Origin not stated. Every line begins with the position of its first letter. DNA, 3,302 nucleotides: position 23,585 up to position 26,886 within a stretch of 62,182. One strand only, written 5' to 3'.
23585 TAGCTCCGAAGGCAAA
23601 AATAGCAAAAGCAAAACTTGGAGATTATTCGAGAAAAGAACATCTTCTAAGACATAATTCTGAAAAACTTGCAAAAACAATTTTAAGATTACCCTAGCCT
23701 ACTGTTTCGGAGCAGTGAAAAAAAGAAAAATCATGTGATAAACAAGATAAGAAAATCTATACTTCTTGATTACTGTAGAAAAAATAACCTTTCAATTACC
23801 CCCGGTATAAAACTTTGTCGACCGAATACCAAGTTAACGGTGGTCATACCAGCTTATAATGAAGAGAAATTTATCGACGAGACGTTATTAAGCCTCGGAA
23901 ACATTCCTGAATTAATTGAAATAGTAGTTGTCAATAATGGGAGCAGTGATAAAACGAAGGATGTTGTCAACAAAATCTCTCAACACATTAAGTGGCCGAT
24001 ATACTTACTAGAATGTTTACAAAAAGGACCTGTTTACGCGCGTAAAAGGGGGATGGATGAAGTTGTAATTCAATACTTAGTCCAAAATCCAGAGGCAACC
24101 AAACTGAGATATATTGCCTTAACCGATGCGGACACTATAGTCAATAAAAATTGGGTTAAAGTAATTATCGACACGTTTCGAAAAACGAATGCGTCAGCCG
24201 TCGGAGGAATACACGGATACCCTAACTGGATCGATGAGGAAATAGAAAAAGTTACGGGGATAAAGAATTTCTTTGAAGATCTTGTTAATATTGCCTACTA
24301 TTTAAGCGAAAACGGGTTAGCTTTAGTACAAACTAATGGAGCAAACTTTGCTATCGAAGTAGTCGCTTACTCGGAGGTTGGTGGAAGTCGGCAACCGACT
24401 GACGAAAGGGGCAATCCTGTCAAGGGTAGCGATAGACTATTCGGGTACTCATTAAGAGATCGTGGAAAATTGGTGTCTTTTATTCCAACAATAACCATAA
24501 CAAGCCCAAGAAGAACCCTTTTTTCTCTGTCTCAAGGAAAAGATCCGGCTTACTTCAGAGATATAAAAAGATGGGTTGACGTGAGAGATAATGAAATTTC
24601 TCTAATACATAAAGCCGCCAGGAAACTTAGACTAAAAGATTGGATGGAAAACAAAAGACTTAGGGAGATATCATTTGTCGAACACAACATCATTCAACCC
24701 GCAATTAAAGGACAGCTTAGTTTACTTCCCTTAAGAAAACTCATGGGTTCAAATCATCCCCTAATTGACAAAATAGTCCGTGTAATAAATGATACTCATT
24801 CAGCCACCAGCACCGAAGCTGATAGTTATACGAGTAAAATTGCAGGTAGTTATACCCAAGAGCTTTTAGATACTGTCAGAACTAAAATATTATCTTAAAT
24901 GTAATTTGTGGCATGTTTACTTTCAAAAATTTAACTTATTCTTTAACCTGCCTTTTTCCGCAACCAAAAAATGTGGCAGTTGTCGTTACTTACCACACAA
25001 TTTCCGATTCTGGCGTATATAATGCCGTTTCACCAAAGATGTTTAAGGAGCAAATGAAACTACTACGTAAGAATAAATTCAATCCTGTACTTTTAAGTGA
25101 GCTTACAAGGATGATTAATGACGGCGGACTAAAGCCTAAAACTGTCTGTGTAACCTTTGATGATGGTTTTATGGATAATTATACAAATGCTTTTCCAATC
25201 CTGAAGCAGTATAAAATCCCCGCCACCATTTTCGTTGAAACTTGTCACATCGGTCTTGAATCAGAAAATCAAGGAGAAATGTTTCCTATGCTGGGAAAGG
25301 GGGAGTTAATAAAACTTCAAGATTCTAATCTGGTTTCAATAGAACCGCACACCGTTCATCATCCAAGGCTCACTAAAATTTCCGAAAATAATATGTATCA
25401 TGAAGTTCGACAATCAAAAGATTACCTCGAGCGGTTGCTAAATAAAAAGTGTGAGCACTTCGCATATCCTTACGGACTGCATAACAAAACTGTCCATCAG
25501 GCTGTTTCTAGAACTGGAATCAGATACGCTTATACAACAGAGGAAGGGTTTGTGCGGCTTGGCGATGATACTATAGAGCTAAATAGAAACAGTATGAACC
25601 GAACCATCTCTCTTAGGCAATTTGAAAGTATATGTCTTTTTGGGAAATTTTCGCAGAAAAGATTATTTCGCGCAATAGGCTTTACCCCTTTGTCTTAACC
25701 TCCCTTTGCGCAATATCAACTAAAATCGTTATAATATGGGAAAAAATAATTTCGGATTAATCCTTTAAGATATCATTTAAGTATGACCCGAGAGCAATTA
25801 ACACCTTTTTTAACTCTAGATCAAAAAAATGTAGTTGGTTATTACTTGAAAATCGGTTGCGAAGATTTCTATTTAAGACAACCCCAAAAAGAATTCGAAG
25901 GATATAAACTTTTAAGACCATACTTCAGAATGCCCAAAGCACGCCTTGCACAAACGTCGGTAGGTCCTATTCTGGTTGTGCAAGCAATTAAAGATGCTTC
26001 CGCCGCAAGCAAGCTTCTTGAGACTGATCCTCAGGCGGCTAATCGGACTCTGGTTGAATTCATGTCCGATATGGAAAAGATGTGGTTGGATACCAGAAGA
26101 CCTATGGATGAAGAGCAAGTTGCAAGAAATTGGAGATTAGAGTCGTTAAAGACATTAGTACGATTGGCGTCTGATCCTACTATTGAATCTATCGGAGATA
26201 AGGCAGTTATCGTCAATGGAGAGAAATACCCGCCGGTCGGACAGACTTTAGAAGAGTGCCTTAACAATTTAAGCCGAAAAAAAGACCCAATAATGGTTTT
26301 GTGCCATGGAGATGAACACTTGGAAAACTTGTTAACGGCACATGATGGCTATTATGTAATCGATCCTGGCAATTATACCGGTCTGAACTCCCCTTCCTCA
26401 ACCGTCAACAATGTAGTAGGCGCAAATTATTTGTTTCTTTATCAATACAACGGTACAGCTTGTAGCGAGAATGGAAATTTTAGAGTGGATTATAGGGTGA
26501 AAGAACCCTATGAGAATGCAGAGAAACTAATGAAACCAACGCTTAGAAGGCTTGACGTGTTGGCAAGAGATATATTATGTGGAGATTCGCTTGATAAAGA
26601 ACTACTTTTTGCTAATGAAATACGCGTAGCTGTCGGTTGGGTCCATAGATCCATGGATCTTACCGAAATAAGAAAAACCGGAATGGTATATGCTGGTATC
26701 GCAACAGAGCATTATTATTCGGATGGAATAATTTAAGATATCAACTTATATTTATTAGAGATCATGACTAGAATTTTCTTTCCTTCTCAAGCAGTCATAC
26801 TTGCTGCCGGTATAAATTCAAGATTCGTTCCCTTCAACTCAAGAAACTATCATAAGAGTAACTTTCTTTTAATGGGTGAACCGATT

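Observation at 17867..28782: Inverted 10-kb citrate-to-acetyl-CoA-to-amino-sugar island splitting the dcw cluster (top candidate for an undescribed system)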

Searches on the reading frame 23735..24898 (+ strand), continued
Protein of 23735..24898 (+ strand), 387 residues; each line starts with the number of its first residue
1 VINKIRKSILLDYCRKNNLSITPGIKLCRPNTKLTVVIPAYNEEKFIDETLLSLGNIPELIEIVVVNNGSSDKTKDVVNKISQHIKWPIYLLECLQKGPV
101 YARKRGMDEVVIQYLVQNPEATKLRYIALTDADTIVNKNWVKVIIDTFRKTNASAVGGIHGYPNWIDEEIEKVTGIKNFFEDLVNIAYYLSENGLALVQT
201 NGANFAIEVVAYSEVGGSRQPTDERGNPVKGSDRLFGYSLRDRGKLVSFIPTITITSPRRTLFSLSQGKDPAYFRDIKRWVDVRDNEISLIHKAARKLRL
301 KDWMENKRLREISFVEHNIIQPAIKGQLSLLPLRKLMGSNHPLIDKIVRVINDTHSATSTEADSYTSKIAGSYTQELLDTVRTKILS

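Call 81: find_encoding_contigs(protein=P0134, flank=7000, max_places=1)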
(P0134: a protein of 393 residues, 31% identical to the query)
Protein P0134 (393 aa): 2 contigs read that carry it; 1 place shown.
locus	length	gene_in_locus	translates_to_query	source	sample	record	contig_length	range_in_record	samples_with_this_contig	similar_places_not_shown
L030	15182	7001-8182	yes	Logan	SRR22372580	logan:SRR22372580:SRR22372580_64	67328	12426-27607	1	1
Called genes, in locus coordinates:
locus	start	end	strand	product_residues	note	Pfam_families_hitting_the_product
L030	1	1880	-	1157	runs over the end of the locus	PF04851:ResIII, PF00270:DEAD, PF01751:Toprim, PF01131:Topoisom_bac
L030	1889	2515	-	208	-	PF11387:DUF2795 (faint)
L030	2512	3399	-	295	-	PF06745:ATPase, PF13481:AAA_25 (weak)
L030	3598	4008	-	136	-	-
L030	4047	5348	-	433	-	-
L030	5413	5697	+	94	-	-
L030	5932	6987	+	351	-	PF00348:polyprenyl_synt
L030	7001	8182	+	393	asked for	PF00535:Glycos_transf_2, PF13641:Glyco_tranf_2_3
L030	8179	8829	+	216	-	PF13489:Methyltransf_23, PF08241:Methyltransf_11, PF13649:Methyltransf_25 (weak), PF13847:Methyltransf_31 (weak)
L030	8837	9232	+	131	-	PF00293:NUDIX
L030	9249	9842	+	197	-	PF06414:Zeta_toxin (weak), PF24883:NPHP3_N (weak), PF08433:KTI12 (faint), PF13671:AAA_33, PF13238:AAA_18 (weak)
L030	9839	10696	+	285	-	PF02353:CMAS (weak), PF00891:Methyltransf_2 (weak), PF01209:Ubie_methyltran, PF13489:Methyltransf_23, PF13847:Methyltransf_31, PF08241:Methyltransf_11, PF08242:Methyltransf_12, PF13649:Methyltransf_25, +1 more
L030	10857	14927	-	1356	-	-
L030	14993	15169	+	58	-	PF21531:Rv2175c_wHTH (weak), PF12728:HTH_17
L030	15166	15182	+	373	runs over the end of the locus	PF02086:MethyltransfD12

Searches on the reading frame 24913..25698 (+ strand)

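Call 3: search_protein_families(library=pfam, proteins=[window:24913-25698:+])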
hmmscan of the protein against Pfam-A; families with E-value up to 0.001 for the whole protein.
window:24913-25698:+ (261 aa): 1 family
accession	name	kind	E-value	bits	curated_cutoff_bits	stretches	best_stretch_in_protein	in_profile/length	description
PF01522.26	Polysacc_deac_1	-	4.1e-28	98.3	23.1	1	73-205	4-123/124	Polysaccharide deacetylase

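Call 6: search_protein_families(library=ncbifam, proteins=[window:24913-25698:+])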
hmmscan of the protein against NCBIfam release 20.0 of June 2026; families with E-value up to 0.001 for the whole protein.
window:24913-25698:+ (261 aa): 11 families
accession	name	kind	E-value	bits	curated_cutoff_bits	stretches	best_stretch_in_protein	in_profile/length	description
TIGR03933.1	PIA_icaB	equivalog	1e-28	100.5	248.35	1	37-229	33-230/245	intercellular adhesin biosynthesis polysaccharide N-deacetylase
TIGR03938.2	deacetyl_PgaB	equivalog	1.4e-25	89.6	321.9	2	22-148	3-143/621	poly-beta-1,6-N-acetyl-D-glucosamine N-deacetylase PgaB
NF011177.0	PRK14582.1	equivalog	1.9e-16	59.5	923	1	16-105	43-136/671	poly-beta-1,6-N-acetyl-D-glucosamine N-deacetylase PgaB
NF011176.0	PRK14581.1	equivalog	7.6e-15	54.1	1091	1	16-107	43-138/673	poly-beta-1,6-N-acetyl-D-glucosamine N-deacetylase PgaB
TIGR02764.1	spore_ybaN_pdaB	equivalog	9e-11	41.9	237.4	1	75-202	5-120/191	polysaccharide deacetylase family sporulation protein PdaB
TIGR02884.1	spore_pdaA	equivalog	1.8e-09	37.6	298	1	72-200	33-150/224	delta-lactam-biosynthetic de-N-acetylase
TIGR04243.1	nodulat_NodB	equivalog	4.2e-08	32.9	240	1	76-204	2-119/197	chitooligosaccharide deacetylase NodB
TIGR02873.1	spore_ylxY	hypoth_equivalog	5.4e-07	29.1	391.5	1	77-201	86-198/268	probable sporulation protein, polysaccharide deacetylase family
NF045820.1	PgAcgDacpgdA_Strep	equivalog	1.1e-06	27.8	800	1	75-192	267-372/463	peptidoglycan-N-acetylglucosamine deacetylase PgdA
NF045821.1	PgAcgDacpgdA1_Bac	equivalog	1.6e-06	27.2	400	1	74-192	86-192/282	peptidoglycan-N-acetylglucosamine deacetylase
NF050820.1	PolSacchBiosHfsH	equivalog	0.00069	19.4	400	1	76-219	34-171/249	oligosaccharide deacetylase HfsH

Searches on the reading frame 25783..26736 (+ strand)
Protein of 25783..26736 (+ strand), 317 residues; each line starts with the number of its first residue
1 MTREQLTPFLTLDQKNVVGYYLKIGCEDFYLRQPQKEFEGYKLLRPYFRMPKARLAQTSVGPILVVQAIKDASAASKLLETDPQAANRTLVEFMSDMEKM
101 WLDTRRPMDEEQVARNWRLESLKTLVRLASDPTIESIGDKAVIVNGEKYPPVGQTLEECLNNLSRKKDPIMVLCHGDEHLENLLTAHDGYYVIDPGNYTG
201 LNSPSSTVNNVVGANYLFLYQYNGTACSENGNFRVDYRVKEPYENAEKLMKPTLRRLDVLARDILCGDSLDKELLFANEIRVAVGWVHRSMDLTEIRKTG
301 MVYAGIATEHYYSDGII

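Call 3: search_protein_families(library=pfam, proteins=[window:25783-26736:+])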
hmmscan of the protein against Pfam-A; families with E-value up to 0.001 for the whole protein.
window:25783-26736:+ (317 aa): 0 families

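Call 6: search_protein_families(library=ncbifam, proteins=[window:25783-26736:+])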
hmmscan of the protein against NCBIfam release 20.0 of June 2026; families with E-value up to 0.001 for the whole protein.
window:25783-26736:+ (317 aa): 0 families

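Call 18: search_protein_families(library=pfam, proteins=[window:25783-26736:+], max_evalue=0.1)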
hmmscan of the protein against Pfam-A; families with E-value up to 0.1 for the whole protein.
window:25783-26736:+ (317 aa): 3 families
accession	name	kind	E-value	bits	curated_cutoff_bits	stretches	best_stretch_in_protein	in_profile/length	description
PF02958.26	EcKL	-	0.0019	18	22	1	154-188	198-232/294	Ecdysteroid kinase-like family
PF01636.29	APH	-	0.014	15.6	23.2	1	153-197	148-196/239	Phosphotransferase enzyme family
PF01163.29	RIO1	-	0.044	13.8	22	0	34-101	55-121/187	RIO domain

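Call 33: find_homologous_proteins(query=window:25783-26736:+, max_evalue=0.001)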
Query window:25783-26736:+ (317 aa): 10 proteins with E <= 0.001 among 1238 candidates.
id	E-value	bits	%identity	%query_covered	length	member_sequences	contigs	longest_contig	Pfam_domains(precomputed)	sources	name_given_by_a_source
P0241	1.0e-212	723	100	100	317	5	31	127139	-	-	-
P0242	1.1e-106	374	55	99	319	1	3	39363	-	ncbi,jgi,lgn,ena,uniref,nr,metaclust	ncbi:MAG: hypothetical protein UV73_C0014G0022 [Candidatus Gottesmanbacteria bacterium GW2011_GWA2_4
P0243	5.3e-106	372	52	100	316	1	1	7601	-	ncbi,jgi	-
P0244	2.8e-101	357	51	100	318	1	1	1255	-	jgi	jgi:hypothetical protein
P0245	9.5e-99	348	49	99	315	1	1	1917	-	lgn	-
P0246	8.6e-98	345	51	99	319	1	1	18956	-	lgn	-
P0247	1.1e-97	345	50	100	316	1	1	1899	-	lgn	-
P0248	2.0e-83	298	47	100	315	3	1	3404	-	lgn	-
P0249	2.4e-63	232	49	69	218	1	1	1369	-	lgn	-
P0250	7.9e-59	217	53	59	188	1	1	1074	-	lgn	-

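Call 36: search_solved_structures(query=A1, max_evalue=10)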
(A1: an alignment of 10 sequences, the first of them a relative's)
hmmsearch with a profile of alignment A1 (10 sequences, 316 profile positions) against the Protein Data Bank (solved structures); distinct sequences matched with E-value up to 10: 9.
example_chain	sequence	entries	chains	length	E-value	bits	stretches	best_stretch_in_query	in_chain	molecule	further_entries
3i0o_A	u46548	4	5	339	0.028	16.5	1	144-193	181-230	Spectinomycin phosphotransferase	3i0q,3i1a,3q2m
2pyw_A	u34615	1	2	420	0.055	15.5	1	165-253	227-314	Uncharacterized protein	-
7s3l_A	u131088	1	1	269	0.13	14.3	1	134-193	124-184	Aminoglycoside phosphotransferase family protein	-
3f7w_A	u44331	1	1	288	0.13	14.3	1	171-216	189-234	putative fructosamine-3-kinase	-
8crx_r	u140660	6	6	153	0.3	13.1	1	53-117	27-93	50S ribosomal protein L22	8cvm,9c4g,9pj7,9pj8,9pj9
6w1s_Q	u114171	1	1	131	0.4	12.7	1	73-168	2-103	Mediator of RNA polymerase II transcription subunit 22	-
5jy7_I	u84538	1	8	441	0.62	12.1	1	148-193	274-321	Maltokinase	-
7emf_V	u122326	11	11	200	0.7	11.9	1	72-168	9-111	Mediator of RNA polymerase II transcription subunit 22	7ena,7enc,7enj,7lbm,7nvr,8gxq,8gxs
8t1i_Q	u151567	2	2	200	0.82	11.7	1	72-168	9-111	Mediator of RNA polymerase II transcription subunit 22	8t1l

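Call 46: predict_structure(alignment_id=A1)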
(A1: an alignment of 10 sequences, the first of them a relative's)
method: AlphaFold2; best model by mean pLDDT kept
length: 317 residues; sequences in the alignment: 10
mean_pLDDT: 89.0   pTM: 0.86
mean pLDDT of the five models: 89.0, 86.9, 85.8, 85.2, 78.1
residues with pLDDT >= 90: 197; 70-90: 106; 50-70: 9; < 50: 5
segments of 3 or more residues with pLDDT < 50: 27-30
pLDDT, mean of each block of 10 residues (from residue 1): 78 85 65 82 94 89 89 91 96 96 94 81 94 94 97 97 93 88 91 81 91 88 91 95 92 94 93 94 76 74 93 91
secondary structure, 60 per line:
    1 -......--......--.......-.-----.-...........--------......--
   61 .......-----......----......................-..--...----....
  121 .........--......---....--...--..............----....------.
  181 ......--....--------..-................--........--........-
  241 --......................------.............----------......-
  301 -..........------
elements in order: E2-7 E10-15 E18-24 H34-44 E53-58 E61-67 H75-78 H83-104 H117-129 H132-137 E141-144 E147-149 H152-165 E170-173 E183-186 E189-192 H204-219 E222-229 E232-239 H243-264 H271-283 H294-299 H302-311

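Call 49: fold_search(model_id=the predicted structure, library=pdb)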
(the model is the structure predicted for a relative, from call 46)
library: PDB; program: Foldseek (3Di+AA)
matches with E <= 10: 1878; with E <= 0.001: 98
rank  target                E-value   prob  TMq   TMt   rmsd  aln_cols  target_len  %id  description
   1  2pu8_B                7.9e-07  1.00  0.51  0.45   9.2       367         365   13  Structures of 5-methylthioribose kinase reveal substrate specificity and unusual mode of nucleotide binding (released 2007-05-22)
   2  2pul_B                9.9e-07  1.00  0.51  0.45   9.0       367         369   12  Structures of 5-methylthioribose kinase reveal substrate specificity and unusual mode of nucleotide binding (released 2007-05-22)
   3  6hwk_C                1.6e-06  1.00  0.53  0.43   7.3       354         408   14  Glucosamine kinase (crystal form B) (released 2019-05-01)
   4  6hwl_B                2.2e-06  1.00  0.56  0.46   6.9       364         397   12  Glucosamine kinase in complex with glucosamine, ADP and inorganic phosphate (released 2019-05-01)
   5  2pup_A                2.3e-06  1.00  0.52  0.45  10.0       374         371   11  Structures of 5-methylthioribose kinase reveal substrate specificity and unusual mode of nucleotide binding (released 2007-05-22)
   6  2olc_B                3.0e-06  1.00  0.49  0.43   9.7       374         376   14  Crystal structure of 5-methylthioribose kinase in complex with ADP-2Ho (released 2007-05-22)
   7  4ej7_C                3.2e-06  1.00  0.47  0.53   6.4       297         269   16  Crystal structure of the aminoglycoside phosphotransferase APH(3')-Ia, ATP-bound (released 2012-04-18)
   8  4r77_B                3.8e-06  1.00  0.48  0.53   8.2       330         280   13  Crystal structure of choline kinase LicA from Streptococcus pneumoniae (released 2015-08-12)
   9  2pu8_A                4.5e-06  1.00  0.51  0.45  10.1       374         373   12  Structures of 5-methylthioribose kinase reveal substrate specificity and unusual mode of nucleotide binding (released 2007-05-22)
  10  2pui_A                5.6e-06  1.00  0.55  0.49   7.4       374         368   11  Structures of 5-methylthioribose kinase reveal substrate specificity and unusual mode of nucleotide binding (released 2007-05-22)
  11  4fex_C                7.0e-06  1.00  0.46  0.54   6.3       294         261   17  Crystal structure of the aminoglycoside phosphotransferase APH(3')-Ia, with substrate kanamycin and small molecule inh (released 2012-06-20)
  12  5iqa_D                7.4e-06  1.00  0.46  0.48   8.3       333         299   12  Aminoglycoside Phosphotransferase (2'')-Ia (CTD of AAC(6')-Ie/APH(2'')-Ia) in complex with GMPPNP and Magnesium (released 2016-05-25)
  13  5byl_D                7.9e-06  1.00  0.46  0.49   8.2       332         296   12  Aminoglycoside Phosphotransferase (2'')-Ia (CTD of AAC(6')-Ie/APH(2'')-Ia) in complex with GMPPCP and Magnesium (released 2016-05-25)
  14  5byl_B                8.8e-06  1.00  0.46  0.48   8.3       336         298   13  Aminoglycoside Phosphotransferase (2'')-Ia (CTD of AAC(6')-Ie/APH(2'')-Ia) in complex with GMPPCP and Magnesium (released 2016-05-25)
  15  4fev_C                9.9e-06  1.00  0.47  0.56   6.8       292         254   17  Crystal structure of the aminoglycoside phosphotransferase APH(3')-Ia, with substrate kanamycin and small molecule inh (released 2012-06-20)
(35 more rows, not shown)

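Call 95: search_protein_representatives(alignment_id=A1)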
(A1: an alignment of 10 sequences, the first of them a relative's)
Query: 10 sequences, 316 profile positions. Proteins with E-value up to 0.001 (for the whole library): 102; up to 1e-10: 43; up to 1e-30: 27. The best 102 are listed.
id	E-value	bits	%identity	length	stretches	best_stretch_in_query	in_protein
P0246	9.1e-148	507.6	-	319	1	2-316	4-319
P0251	7.0e-118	409.5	-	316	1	4-316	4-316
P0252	2.0e-115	401.4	-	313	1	3-313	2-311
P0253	1.2e-111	388.9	-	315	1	1-316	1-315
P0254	3.0e-109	381.1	-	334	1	2-316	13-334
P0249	7.6e-93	327.2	-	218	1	99-316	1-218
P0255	1.8e-91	322.7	-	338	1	26-313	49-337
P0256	5.9e-87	307.9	-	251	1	2-253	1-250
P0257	1.2e-80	287.1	-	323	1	5-315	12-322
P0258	1.0e-79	284.1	-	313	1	3-314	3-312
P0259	2.5e-70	253.2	-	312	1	5-313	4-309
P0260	6.5e-54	199.3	-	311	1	17-311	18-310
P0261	1.7e-51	191.3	-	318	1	2-313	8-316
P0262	2.1e-51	191.1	-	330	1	21-310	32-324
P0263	2.2e-51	191.0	-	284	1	2-276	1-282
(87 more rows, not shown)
